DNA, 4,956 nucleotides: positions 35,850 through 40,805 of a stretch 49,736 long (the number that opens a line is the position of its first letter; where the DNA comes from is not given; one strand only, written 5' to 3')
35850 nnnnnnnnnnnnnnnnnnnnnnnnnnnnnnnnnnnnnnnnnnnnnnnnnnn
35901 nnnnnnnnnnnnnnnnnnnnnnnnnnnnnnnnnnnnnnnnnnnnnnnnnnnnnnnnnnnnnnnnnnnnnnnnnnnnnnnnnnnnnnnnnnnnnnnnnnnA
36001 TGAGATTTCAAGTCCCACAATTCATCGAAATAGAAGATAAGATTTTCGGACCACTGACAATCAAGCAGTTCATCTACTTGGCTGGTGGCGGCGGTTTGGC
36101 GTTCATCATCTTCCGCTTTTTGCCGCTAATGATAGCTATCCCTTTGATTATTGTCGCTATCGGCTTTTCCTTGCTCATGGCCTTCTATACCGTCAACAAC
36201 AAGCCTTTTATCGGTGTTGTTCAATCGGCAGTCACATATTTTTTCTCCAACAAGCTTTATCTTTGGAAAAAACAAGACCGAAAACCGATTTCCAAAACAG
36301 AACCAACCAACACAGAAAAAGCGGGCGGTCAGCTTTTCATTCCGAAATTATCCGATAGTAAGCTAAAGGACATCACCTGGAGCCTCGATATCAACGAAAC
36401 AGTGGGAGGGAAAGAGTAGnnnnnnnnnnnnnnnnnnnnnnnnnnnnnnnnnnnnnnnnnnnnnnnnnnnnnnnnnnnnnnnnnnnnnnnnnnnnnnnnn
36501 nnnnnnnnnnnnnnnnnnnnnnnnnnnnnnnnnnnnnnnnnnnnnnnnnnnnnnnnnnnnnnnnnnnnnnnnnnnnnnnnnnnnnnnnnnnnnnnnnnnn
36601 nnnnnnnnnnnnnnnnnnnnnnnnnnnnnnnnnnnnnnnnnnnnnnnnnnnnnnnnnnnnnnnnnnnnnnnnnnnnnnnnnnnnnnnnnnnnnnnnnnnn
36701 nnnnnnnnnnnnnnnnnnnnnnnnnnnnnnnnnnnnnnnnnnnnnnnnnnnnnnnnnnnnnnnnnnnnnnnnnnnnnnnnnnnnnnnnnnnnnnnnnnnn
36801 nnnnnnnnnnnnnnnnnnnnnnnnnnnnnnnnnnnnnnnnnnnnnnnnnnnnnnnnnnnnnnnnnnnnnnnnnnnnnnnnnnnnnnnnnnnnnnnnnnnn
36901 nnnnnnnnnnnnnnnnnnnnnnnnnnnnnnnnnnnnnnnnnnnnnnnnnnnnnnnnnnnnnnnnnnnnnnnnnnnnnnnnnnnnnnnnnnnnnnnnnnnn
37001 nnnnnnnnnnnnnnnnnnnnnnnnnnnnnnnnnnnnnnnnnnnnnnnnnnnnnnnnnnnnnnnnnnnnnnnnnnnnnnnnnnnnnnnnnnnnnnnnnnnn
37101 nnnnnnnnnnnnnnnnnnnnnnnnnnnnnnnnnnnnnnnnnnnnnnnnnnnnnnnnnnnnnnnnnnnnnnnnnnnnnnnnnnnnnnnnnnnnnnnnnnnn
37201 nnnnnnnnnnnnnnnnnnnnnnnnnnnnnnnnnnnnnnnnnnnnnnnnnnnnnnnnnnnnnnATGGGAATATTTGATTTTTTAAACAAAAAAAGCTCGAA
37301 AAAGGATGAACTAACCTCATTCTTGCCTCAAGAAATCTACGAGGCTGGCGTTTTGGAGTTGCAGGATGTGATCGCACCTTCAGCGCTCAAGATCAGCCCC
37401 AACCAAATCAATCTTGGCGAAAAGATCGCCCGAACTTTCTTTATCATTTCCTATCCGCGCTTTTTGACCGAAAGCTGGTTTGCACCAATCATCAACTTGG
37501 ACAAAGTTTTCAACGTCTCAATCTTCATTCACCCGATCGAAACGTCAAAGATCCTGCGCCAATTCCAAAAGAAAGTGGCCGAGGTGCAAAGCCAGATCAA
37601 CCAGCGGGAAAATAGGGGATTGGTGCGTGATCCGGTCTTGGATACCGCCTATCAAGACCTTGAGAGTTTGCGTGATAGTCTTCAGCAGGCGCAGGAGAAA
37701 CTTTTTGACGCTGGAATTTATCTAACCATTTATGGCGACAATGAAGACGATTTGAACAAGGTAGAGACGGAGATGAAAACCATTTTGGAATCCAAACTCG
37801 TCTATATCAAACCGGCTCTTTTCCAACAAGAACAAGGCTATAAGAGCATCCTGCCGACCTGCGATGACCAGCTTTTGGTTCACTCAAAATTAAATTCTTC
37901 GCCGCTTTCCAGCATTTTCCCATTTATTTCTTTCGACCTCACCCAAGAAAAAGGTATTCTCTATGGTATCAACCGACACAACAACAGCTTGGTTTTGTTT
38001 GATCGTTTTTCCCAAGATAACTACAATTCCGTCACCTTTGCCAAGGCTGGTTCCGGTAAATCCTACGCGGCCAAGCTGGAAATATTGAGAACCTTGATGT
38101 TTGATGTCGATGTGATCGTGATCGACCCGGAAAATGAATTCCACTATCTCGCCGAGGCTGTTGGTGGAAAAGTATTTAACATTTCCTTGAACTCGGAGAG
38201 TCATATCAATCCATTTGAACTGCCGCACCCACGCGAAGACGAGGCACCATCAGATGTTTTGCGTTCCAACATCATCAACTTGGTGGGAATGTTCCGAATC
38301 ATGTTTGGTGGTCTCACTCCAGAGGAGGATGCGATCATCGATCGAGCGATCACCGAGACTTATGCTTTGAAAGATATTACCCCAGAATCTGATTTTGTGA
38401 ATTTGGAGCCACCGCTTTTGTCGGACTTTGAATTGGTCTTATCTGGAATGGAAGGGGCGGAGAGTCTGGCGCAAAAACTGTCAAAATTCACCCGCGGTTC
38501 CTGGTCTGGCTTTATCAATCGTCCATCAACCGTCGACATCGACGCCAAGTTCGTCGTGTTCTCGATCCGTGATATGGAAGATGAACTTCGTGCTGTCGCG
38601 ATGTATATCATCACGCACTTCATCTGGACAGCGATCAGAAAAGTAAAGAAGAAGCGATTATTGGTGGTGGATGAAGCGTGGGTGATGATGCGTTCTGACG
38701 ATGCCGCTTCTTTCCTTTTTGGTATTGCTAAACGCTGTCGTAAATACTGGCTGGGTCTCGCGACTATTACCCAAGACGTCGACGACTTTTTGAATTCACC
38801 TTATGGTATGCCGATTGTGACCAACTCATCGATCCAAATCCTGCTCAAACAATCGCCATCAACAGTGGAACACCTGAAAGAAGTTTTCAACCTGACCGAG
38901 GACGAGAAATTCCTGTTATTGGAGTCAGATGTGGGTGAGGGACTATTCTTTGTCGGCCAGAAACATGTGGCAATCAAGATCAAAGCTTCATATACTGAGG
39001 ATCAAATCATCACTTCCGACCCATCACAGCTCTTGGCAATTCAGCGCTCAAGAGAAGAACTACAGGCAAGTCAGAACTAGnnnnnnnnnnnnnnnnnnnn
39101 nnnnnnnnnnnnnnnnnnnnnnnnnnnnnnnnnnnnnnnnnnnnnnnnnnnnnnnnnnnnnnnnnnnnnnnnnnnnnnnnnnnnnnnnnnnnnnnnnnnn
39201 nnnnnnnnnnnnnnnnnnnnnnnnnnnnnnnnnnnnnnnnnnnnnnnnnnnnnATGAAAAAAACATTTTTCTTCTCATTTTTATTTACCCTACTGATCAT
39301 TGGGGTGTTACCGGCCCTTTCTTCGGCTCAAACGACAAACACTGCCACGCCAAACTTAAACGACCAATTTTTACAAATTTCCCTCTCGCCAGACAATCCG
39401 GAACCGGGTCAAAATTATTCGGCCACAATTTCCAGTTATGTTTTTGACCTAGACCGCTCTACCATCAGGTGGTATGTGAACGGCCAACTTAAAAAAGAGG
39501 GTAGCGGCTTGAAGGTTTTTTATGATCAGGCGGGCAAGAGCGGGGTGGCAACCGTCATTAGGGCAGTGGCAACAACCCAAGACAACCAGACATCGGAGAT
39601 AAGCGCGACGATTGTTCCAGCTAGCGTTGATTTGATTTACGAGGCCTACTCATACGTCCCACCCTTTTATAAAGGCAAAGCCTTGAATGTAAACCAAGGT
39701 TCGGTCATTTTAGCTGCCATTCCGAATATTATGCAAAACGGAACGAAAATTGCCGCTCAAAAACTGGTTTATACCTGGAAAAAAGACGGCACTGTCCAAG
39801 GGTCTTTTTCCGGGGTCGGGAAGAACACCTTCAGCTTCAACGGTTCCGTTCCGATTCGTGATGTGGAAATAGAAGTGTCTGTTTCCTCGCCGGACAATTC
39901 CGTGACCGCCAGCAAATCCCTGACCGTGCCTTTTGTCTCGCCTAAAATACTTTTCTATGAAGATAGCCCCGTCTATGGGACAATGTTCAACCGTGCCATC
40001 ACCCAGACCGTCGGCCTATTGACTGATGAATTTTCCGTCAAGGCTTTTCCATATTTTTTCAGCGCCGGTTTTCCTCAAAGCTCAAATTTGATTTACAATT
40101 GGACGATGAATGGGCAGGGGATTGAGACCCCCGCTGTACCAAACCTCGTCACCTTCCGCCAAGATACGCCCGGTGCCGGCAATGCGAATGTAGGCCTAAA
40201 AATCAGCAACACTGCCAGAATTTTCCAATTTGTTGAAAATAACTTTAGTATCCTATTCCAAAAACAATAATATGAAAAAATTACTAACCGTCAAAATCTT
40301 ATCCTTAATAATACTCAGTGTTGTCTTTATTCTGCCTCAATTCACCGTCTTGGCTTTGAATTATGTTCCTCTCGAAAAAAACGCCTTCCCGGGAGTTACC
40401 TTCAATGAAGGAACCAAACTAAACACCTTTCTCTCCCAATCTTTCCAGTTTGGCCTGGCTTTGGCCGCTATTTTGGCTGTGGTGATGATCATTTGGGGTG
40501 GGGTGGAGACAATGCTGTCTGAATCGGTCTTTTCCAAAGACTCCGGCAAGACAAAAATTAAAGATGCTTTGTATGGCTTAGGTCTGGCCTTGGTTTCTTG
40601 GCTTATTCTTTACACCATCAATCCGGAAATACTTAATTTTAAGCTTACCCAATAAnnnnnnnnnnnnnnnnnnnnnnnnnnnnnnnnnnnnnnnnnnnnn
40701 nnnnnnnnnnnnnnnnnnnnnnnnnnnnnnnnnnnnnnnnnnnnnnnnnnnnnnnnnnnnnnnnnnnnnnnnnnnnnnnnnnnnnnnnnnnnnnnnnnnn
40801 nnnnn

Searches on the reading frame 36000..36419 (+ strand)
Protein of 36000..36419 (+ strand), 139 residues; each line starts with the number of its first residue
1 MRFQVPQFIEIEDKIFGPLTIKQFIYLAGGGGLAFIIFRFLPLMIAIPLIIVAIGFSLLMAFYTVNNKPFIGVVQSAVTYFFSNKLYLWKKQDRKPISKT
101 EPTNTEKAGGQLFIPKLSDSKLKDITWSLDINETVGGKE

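Call 8: search_protein_families(library=pfam, proteins=[window:36000-36419:+], max_evalue=0.01)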
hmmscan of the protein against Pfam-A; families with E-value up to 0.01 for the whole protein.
window:36000-36419:+ (139 aa): 1 family
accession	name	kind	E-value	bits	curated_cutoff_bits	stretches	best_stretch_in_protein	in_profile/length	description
PF12666.12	PrgI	-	5.4e-09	36.9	27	1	9-78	6-79/91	PrgI family protein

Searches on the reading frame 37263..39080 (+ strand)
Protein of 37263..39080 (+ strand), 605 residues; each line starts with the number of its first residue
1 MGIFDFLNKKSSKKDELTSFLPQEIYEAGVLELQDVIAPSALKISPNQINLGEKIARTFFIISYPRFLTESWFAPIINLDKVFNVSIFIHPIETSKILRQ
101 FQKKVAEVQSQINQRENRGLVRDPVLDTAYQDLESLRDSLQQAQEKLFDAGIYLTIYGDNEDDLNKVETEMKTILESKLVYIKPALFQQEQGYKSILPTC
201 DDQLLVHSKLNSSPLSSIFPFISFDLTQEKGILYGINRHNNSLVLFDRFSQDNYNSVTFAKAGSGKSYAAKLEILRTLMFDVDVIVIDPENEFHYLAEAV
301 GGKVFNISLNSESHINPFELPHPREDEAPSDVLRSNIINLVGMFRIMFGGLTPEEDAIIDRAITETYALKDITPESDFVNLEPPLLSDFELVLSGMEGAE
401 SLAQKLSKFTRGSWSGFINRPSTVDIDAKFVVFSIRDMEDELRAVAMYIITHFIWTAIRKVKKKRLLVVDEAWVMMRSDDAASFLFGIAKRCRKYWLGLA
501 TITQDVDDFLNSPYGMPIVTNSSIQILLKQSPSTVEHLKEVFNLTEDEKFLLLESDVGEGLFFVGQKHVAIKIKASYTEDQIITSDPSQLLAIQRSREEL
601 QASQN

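Call 8: search_protein_families(library=pfam, proteins=[window:37263-39080:+], max_evalue=0.01)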
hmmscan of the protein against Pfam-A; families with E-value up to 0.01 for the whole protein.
window:37263-39080:+ (605 aa): 5 families
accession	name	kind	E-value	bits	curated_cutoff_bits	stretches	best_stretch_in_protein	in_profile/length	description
PF19044.6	P-loop_TraG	-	2.1e-21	76.5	25.8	2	412-554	195-344/413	TraG P-loop domain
PF12846.13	AAA_10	-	9.3e-10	38.5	27.5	2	253-313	21-84/362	AAA-like domain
PF01935.23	DUF87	-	1.2e-06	29.2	23.2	1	259-320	29-92/220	Helicase HerA, central domain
PF11130.14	TraC_F_IV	-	3.4e-05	23.5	28.1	1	108-200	275-374/375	TraC protein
PF00270.35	DEAD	-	0.0098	16.1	26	0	436-507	86-165/167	DEAD/DEAH box helicase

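Call 9: search_protein_families(library=ncbifam, proteins=[window:37263-39080:+], max_evalue=0.01)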
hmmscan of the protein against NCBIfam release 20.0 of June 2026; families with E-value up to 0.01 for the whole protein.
window:37263-39080:+ (605 aa): 10 families
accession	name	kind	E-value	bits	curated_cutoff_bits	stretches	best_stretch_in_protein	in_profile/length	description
NF045971.1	conju_CD1110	equivalog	2.9e-107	359.8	325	1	18-571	173-734/752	VirB4-like conjugal transfer ATPase, CD1110 family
NF045975.1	VirB4_plasma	equivalog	3e-80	270.1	590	1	7-583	274-893/894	Mbov_0397 family ICE element conjugal transfer ATPase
TIGR02746.1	TraC-F-type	equivalog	2.4e-51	174.6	567.05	1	80-541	252-720/800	type IV secretion system protein TraC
TIGR00929.1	VirB4_CagE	subfamily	2.4e-30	105.4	643.1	1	112-562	298-734/792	VirB4 family type IV secretion/conjugal transfer ATPase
TIGR03783.1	Bac_Flav_CT_G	subfamily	5.7e-14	50.9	261.55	1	406-553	603-758/829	TraG family conjugative transposon ATPase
NF010278.0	PRK13721.1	subfamily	8.8e-13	47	1177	1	124-557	339-784/874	type IV secretion system protein TraC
TIGR03744.1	traC_PFL_4706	equivalog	2.4e-08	32.3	520.6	2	399-555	661-822/892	conjugative transfer ATPase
NF010473.0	PRK13898.1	equivalog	6.3e-08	31.1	1050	1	258-574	452-753/801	type IV secretion system ATPase VirB4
NF041017.1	DNA_import_CedB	equivalog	5.8e-07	28.5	700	1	439-509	445-519/590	DNA import protein CedB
NF053655.1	CedD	equivalog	0.0001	21.1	600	0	446-505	401-459/527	DNA-translocating ATPase CedD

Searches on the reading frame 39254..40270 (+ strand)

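Call 8: search_protein_families(library=pfam, proteins=[window:39254-40270:+], max_evalue=0.01)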
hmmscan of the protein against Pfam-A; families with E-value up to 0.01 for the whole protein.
window:39254-40270:+ (338 aa): 1 family
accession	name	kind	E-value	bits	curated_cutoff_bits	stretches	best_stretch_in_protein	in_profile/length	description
PF13927.12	Ig_3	-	0.0099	16.8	30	0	41-92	3-51/78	Immunoglobulin domain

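Call 9: search_protein_families(library=ncbifam, proteins=[window:39254-40270:+], max_evalue=0.01)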
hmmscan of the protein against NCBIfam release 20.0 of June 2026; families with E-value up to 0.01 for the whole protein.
window:39254-40270:+ (338 aa): 0 families

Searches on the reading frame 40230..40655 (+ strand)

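Call 8: search_protein_families(library=pfam, proteins=[window:40230-40655:+], max_evalue=0.01)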
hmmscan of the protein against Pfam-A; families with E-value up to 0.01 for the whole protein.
window:40230-40655:+ (141 aa): 1 family
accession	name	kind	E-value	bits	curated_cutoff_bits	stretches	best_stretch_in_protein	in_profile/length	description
PF18895.5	T4SS_pilin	-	4.9e-08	33.4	26.6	1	62-129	3-70/71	Type IV secretion system pilin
